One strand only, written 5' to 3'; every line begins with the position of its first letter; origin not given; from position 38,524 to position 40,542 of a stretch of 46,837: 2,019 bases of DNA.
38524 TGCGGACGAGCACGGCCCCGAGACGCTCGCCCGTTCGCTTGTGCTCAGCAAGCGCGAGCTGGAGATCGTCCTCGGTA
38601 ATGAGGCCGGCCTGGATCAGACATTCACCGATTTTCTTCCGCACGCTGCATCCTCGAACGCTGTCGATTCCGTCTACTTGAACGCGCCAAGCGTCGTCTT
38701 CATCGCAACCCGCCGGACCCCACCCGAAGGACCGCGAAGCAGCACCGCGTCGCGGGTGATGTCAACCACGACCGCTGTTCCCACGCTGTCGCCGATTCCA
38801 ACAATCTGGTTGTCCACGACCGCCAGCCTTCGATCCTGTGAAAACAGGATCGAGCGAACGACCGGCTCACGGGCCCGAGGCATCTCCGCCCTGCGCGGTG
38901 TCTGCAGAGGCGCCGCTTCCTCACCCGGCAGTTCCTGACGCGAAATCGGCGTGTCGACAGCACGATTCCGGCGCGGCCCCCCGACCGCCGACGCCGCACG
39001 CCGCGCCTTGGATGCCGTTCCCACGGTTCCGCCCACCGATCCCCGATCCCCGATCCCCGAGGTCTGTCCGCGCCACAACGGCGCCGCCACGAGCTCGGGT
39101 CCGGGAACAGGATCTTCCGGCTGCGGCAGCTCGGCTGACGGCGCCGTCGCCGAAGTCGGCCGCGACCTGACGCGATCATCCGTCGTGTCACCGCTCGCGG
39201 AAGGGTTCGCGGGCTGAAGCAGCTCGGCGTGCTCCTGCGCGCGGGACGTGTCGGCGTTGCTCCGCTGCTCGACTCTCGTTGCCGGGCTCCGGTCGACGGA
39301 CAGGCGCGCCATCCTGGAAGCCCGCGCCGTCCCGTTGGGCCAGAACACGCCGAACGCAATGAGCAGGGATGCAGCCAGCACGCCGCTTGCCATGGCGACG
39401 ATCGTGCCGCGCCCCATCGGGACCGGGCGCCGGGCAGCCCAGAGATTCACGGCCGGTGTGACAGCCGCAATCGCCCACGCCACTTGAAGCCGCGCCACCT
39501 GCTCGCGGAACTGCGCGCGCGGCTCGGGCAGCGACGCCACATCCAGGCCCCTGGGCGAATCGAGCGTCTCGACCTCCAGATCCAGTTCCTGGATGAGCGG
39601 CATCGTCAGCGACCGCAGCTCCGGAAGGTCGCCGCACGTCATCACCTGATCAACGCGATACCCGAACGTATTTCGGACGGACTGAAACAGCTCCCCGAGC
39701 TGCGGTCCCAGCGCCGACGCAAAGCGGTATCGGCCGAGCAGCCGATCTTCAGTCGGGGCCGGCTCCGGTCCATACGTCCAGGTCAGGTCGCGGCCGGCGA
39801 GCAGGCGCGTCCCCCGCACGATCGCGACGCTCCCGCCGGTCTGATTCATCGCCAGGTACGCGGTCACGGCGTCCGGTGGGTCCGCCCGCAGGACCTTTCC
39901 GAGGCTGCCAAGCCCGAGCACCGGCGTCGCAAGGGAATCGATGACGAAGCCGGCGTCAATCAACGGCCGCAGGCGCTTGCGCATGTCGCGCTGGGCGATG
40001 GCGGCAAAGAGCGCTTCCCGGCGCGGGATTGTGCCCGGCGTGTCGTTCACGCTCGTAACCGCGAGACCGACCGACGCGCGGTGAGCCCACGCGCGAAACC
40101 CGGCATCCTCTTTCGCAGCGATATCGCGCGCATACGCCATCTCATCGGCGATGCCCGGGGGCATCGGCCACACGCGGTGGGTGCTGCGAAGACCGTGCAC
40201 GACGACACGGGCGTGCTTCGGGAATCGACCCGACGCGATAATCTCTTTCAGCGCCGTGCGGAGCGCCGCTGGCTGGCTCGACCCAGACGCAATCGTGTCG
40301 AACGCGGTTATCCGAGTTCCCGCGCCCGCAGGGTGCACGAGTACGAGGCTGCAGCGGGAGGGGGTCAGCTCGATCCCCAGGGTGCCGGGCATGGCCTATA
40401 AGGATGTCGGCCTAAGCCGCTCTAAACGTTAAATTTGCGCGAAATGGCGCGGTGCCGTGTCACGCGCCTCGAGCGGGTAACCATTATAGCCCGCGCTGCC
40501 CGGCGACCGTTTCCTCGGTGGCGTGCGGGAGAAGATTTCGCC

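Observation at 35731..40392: Orphan GspL/PilM-like anchor + GspE/PilB-family ATPase + J-domain protein operon with no pilin, platform or secretin genes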

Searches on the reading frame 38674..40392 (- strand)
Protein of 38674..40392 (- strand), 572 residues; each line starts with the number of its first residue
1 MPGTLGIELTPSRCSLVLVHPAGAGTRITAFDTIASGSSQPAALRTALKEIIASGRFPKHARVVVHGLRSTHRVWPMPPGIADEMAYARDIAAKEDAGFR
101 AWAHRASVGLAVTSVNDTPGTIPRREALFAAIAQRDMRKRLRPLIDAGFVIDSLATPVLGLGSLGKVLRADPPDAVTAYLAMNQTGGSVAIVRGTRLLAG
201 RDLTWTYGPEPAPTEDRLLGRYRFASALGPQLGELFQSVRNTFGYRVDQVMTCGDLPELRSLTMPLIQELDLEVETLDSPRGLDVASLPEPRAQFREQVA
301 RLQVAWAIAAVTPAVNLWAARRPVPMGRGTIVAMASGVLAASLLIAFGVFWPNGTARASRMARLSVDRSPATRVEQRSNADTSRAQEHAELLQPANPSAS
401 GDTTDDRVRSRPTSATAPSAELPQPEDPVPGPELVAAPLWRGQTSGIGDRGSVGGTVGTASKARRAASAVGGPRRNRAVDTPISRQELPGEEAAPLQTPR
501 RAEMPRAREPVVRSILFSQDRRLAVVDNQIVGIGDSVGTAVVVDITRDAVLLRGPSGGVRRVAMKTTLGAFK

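Call 3: search_protein_families(library=pfam, proteins=[window:38674-40392:-], max_evalue=0.1)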
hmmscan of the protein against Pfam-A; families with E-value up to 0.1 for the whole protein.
window:38674-40392:- (572 aa): 0 families

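Call 4: search_protein_families(library=ncbifam, proteins=[window:38674-40392:-], max_evalue=0.1)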
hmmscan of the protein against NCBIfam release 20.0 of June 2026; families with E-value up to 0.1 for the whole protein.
window:38674-40392:- (572 aa): 0 families

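Call 7: find_homologous_proteins(query=window:38674-40392:-)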
Query window:38674-40392:- (572 aa): 65 proteins with E <= 0.001 among 8000 candidates.
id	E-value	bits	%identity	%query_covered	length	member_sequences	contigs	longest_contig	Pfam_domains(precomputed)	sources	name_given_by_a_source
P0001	0.0e+0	1239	100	100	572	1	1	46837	-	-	-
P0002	1.8e-51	194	46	26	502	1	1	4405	-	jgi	jgi:hypothetical protein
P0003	4.1e-47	179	38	49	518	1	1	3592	-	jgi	jgi:hypothetical protein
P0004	1.9e-46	177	37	49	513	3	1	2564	-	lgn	-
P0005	7.8e-46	175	36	49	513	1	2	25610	-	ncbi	-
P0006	1.5e-44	171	35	49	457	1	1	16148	-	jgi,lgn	jgi:hypothetical protein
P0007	1.9e-44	171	42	30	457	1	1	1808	-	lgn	-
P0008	9.1e-44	168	38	49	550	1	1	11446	-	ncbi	-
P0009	2.8e-43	167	41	39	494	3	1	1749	-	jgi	jgi:hypothetical protein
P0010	5.0e-43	166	31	99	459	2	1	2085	-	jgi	jgi:hypothetical protein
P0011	9.8e-43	165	34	49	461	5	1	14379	-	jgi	-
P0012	1.0e-42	165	35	50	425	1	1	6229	-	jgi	-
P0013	1.4e-42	164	47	25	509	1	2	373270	-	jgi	jgi:hypothetical protein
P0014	8.7e-42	162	37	49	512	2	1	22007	-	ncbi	-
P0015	1.1e-41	161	34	78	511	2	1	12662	-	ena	-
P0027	2.6e-39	154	44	31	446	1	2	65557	-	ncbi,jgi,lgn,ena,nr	ncbi:MAG TPA: hypothetical protein VM364_05395 [Vicinamibacterales bacterium]|nr:hypothetical protei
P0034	2.1e-37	147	52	9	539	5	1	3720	-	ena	-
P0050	2.1e-32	131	37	54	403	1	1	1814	PF11104.15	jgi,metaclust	metaclust:\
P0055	1.3e-31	128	36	49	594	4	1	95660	-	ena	-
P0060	2.4e-27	114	32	54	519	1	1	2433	PF11104.15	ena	-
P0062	2.3e-22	98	33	49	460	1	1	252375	-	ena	-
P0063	5.1e-20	90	38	33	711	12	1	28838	-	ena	-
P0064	3.0e-18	84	29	60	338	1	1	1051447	-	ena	-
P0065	1.1e-13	69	50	16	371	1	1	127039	-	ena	-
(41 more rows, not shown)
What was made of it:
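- On PilM (T4aP, PF11104): Two family members carry a precomputed PF11104 hit (call 7).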

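Call 8: find_encoding_contigs(protein=P0013, flank=10000, max_places=2)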
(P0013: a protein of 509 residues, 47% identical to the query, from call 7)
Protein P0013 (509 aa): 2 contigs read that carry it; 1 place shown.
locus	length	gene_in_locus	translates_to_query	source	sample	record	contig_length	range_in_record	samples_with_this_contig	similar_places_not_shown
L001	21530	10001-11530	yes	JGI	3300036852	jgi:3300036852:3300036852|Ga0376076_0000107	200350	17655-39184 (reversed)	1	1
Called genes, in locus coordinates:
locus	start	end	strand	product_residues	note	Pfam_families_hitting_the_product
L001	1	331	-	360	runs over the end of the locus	PF03544:TonB_C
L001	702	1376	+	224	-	PF00106:adh_short, PF08659:KR, PF13561:adh_short_C2, PF23441:SDR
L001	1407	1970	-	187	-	PF13847:Methyltransf_31, PF08241:Methyltransf_11, PF08242:Methyltransf_12 (weak), PF13649:Methyltransf_25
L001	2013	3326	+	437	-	PF07994:NAD_binding_5, PF01658:Inos-1-P_synth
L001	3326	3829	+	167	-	-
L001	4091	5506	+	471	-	PF00263:Secretin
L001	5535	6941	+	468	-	PF13191:AAA_16, PF13401:AAA_22, PF05036:SPOR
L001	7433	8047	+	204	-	-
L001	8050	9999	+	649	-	PF16177:ACAS_N, PF00501:AMP-binding, PF13193:AMP-binding_C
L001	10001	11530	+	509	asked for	-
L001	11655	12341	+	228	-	PF02463:SMC_N (faint), PF00005:ABC_tran, PF13304:AAA_21 (faint)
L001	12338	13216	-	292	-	PF00005:ABC_tran, PF13304:AAA_21 (faint), PF08352:oligo_HPY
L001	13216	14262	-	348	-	PF00005:ABC_tran, PF13304:AAA_21 (weak), PF08352:oligo_HPY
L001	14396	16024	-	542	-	PF01642:MM_CoA_mutase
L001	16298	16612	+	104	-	-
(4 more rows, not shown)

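Call 9: find_encoding_contigs(protein=P0027, flank=10000, max_places=2)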
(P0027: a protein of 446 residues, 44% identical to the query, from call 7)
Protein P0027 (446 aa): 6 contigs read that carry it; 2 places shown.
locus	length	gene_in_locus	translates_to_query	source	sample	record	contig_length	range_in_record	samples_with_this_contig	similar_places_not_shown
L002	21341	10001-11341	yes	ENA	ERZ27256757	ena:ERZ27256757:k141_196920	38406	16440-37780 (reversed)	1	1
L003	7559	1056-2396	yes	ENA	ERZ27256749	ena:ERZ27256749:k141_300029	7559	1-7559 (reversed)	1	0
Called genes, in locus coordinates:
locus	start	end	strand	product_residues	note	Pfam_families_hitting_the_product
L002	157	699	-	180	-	PF01209:Ubie_methyltran (weak), PF13847:Methyltransf_31 (weak), PF08241:Methyltransf_11, PF13649:Methyltransf_25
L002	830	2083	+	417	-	PF07994:NAD_binding_5, PF01658:Inos-1-P_synth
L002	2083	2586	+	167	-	PF27404:MJ1491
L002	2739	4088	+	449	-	PF00263:Secretin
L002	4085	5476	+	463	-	PF13191:AAA_16, PF13604:AAA_30 (faint), PF13401:AAA_22, PF05036:SPOR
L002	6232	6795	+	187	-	-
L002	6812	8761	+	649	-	PF16177:ACAS_N, PF00501:AMP-binding, PF13193:AMP-binding_C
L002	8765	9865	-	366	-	PF00990:GGDEF, PF12728:HTH_17 (weak)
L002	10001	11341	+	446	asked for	-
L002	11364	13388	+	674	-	PF05157:MshEN, PF00437:T2SSE, PF12773:DZR (weak)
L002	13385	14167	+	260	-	PF00226:DnaJ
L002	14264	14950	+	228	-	PF02463:SMC_N (faint), PF00005:ABC_tran, PF13304:AAA_21 (faint)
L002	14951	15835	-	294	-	PF00005:ABC_tran, PF13304:AAA_21 (faint), PF08352:oligo_HPY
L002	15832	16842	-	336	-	PF00005:ABC_tran, PF13304:AAA_21 (weak), PF08352:oligo_HPY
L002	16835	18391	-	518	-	PF01642:MM_CoA_mutase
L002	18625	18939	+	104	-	-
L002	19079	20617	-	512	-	PF01676:Metalloenzyme, PF06415:iPGM_N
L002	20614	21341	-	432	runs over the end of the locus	PF03952:Enolase_N, PF00113:Enolase_C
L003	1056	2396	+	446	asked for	-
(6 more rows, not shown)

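Call 10: find_encoding_contigs(protein=P0055, flank=10000, max_places=2)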
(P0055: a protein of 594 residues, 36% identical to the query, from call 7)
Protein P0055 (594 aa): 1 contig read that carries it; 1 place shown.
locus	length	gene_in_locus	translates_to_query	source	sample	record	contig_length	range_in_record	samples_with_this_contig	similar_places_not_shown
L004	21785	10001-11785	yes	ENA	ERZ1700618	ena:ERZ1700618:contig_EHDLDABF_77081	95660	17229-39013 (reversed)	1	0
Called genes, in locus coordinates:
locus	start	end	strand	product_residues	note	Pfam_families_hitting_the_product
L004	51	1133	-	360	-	PF03544:TonB_C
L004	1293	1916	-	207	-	PF13847:Methyltransf_31, PF08241:Methyltransf_11, PF13649:Methyltransf_25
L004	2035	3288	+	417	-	PF07994:NAD_binding_5, PF01658:Inos-1-P_synth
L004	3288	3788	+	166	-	PF27404:MJ1491 (weak)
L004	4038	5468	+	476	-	PF00263:Secretin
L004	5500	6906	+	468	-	PF13191:AAA_16, PF13401:AAA_22, PF07728:AAA_5 (weak), PF05036:SPOR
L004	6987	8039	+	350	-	PF14561:TPR_20 (faint), PF00515:TPR_1 (faint), PF07719:TPR_2 (faint), PF07721:TPR_4 (faint), PF13432:TPR_16 (weak), PF13414:TPR_11 (weak), PF13431:TPR_17 (weak), PF13432:TPR_16 (weak), +7 more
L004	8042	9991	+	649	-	PF16177:ACAS_N, PF00501:AMP-binding, PF13193:AMP-binding_C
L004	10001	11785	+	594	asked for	-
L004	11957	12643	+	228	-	PF02463:SMC_N (faint), PF00005:ABC_tran, PF13304:AAA_21 (weak)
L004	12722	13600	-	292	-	PF00005:ABC_tran, PF13304:AAA_21 (faint), PF08352:oligo_HPY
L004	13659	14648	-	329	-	PF00005:ABC_tran, PF13304:AAA_21 (weak), PF08352:oligo_HPY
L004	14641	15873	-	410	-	PF01642:MM_CoA_mutase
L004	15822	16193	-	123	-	PF01642:MM_CoA_mutase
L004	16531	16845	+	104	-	-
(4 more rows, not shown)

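Call 14: find_encoding_contigs(protein=P0064, flank=10000, max_places=1)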
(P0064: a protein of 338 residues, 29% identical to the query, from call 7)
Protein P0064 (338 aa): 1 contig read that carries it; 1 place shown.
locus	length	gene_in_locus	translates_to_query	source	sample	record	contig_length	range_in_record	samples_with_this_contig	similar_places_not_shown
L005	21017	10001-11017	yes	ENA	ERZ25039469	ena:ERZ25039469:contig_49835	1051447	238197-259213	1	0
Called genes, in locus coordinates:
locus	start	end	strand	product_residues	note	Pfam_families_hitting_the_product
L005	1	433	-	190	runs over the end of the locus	PF13847:Methyltransf_31, PF08241:Methyltransf_11, PF13649:Methyltransf_25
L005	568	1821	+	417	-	PF07994:NAD_binding_5, PF01658:Inos-1-P_synth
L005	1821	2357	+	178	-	-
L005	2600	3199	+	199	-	-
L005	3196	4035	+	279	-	PF00263:Secretin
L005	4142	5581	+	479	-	PF13191:AAA_16, PF13401:AAA_22, PF05036:SPOR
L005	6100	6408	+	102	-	PF13414:TPR_11 (weak), PF13428:TPR_14 (faint), PF00515:TPR_1 (faint), PF07719:TPR_2 (faint), PF13431:TPR_17 (faint), PF13432:TPR_16 (weak)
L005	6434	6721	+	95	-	PF13414:TPR_11 (faint), PF13431:TPR_17 (faint), PF07719:TPR_2 (faint), PF13174:TPR_6 (faint), PF13181:TPR_8 (faint), PF13432:TPR_16 (weak)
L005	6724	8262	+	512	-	PF16177:ACAS_N, PF00501:AMP-binding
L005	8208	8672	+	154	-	PF13193:AMP-binding_C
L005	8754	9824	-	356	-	PF00990:GGDEF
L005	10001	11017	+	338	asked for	-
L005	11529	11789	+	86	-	-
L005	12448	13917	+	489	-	PF00437:T2SSE, PF12773:DZR, PF13248:Zn_ribbon_3 (faint)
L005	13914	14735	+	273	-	PF00226:DnaJ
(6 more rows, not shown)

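Call 15: find_encoding_contigs(protein=P0062, flank=10000, max_places=1)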
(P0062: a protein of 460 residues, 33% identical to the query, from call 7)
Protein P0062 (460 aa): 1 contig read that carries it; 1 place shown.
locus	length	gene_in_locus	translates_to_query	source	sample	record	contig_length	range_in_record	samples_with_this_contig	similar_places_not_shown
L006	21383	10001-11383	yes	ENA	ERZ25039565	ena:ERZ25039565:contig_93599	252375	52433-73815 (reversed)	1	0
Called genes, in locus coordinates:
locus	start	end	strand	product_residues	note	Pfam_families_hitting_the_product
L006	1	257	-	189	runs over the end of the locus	PF13847:Methyltransf_31, PF08241:Methyltransf_11, PF08242:Methyltransf_12 (weak), PF13649:Methyltransf_25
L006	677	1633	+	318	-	PF07994:NAD_binding_5, PF01658:Inos-1-P_synth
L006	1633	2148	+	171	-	PF27404:MJ1491 (faint)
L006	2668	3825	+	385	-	PF07655:Secretin_N_2 (faint), PF00263:Secretin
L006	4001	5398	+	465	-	PF13191:AAA_16, PF13401:AAA_22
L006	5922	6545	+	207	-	PF13424:TPR_12 (faint), PF13414:TPR_11 (weak), PF13432:TPR_16 (weak), PF07719:TPR_2 (weak), PF13414:TPR_11 (weak), PF13432:TPR_16 (weak), PF14559:TPR_19 (weak), PF13432:TPR_16 (weak), +6 more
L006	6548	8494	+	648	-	PF16177:ACAS_N, PF00501:AMP-binding, PF13193:AMP-binding_C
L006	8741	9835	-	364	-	PF00990:GGDEF, PF12728:HTH_17 (faint)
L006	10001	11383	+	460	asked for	-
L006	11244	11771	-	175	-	-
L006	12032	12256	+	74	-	-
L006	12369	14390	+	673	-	PF05157:MshEN, PF00437:T2SSE, PF12773:DZR, PF13248:Zn_ribbon_3 (faint)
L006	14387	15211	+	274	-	PF00226:DnaJ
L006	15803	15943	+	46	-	-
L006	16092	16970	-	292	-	PF00005:ABC_tran, PF13304:AAA_21 (faint), PF08352:oligo_HPY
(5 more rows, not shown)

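Call 16: find_encoding_contigs(protein=P0065, flank=10000, max_places=1)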
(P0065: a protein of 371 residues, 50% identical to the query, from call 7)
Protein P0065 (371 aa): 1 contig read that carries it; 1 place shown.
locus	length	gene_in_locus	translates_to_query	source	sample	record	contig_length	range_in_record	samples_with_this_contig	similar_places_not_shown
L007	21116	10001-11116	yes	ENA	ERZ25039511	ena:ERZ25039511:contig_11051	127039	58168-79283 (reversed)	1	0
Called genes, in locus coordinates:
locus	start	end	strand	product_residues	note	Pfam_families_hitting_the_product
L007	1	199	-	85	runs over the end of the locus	-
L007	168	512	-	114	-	PF13847:Methyltransf_31 (weak), PF08241:Methyltransf_11 (weak), PF13649:Methyltransf_25 (weak)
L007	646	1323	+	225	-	PF07994:NAD_binding_5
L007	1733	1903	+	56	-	PF07994:NAD_binding_5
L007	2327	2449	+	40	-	-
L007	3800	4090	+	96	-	PF00263:Secretin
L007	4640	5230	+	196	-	-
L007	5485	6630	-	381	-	-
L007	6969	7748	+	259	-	PF16177:ACAS_N, PF00501:AMP-binding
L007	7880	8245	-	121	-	-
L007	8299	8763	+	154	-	PF13193:AMP-binding_C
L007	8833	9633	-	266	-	PF00990:GGDEF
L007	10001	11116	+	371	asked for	-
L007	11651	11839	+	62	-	-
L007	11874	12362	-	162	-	-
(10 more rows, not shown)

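Call 19: search_solved_structures(query=A1, max_evalue=10, show_alignments=3)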
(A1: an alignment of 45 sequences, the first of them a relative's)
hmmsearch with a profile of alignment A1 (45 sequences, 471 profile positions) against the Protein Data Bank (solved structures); distinct sequences matched with E-value up to 10: 4.
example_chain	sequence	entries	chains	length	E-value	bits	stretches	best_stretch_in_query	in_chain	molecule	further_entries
9iue_1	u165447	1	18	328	0.12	14.7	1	266-416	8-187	Cell division protein ZipA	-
9i7s_K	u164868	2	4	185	0.3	13.4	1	263-342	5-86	Tom20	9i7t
6wa6_A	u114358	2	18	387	2.2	10.5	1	178-214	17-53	Low calcium response locus protein D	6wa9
4fe8_A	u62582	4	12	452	6.8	8.9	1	244-345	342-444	Maltose-binding periplasmic protein,Huntingtin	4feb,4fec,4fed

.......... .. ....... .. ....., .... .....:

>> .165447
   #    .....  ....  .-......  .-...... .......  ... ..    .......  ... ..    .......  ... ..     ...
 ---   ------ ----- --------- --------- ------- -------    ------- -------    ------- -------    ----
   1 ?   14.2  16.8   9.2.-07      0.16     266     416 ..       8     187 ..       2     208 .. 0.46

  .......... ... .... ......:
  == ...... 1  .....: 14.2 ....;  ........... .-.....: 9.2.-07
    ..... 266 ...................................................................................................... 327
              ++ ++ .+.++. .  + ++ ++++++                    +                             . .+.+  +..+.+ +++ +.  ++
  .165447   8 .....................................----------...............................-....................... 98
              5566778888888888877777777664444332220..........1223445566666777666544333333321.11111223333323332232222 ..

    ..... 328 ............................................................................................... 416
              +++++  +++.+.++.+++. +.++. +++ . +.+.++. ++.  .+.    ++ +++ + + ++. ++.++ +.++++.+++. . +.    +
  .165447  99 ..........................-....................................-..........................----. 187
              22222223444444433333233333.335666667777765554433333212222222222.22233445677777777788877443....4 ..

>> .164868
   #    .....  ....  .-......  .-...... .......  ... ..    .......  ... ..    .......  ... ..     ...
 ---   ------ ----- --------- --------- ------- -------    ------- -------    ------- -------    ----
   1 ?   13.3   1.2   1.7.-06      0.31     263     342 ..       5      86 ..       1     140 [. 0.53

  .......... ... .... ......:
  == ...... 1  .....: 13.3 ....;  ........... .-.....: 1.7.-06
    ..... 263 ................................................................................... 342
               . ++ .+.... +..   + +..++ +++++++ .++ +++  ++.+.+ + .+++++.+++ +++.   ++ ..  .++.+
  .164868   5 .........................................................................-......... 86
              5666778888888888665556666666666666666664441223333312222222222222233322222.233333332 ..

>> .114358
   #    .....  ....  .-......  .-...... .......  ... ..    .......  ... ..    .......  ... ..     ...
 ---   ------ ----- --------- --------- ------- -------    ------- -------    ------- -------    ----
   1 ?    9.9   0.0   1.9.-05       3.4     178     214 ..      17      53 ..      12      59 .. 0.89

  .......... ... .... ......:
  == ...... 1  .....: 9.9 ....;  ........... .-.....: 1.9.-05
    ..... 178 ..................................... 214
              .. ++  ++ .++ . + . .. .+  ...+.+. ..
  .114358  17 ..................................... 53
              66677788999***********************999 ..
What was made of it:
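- Tried and rejected: A profile of the whole 572-aa family against PDB sequences gave only low-complexity noise such as ZipA and Tom20 (call 19).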
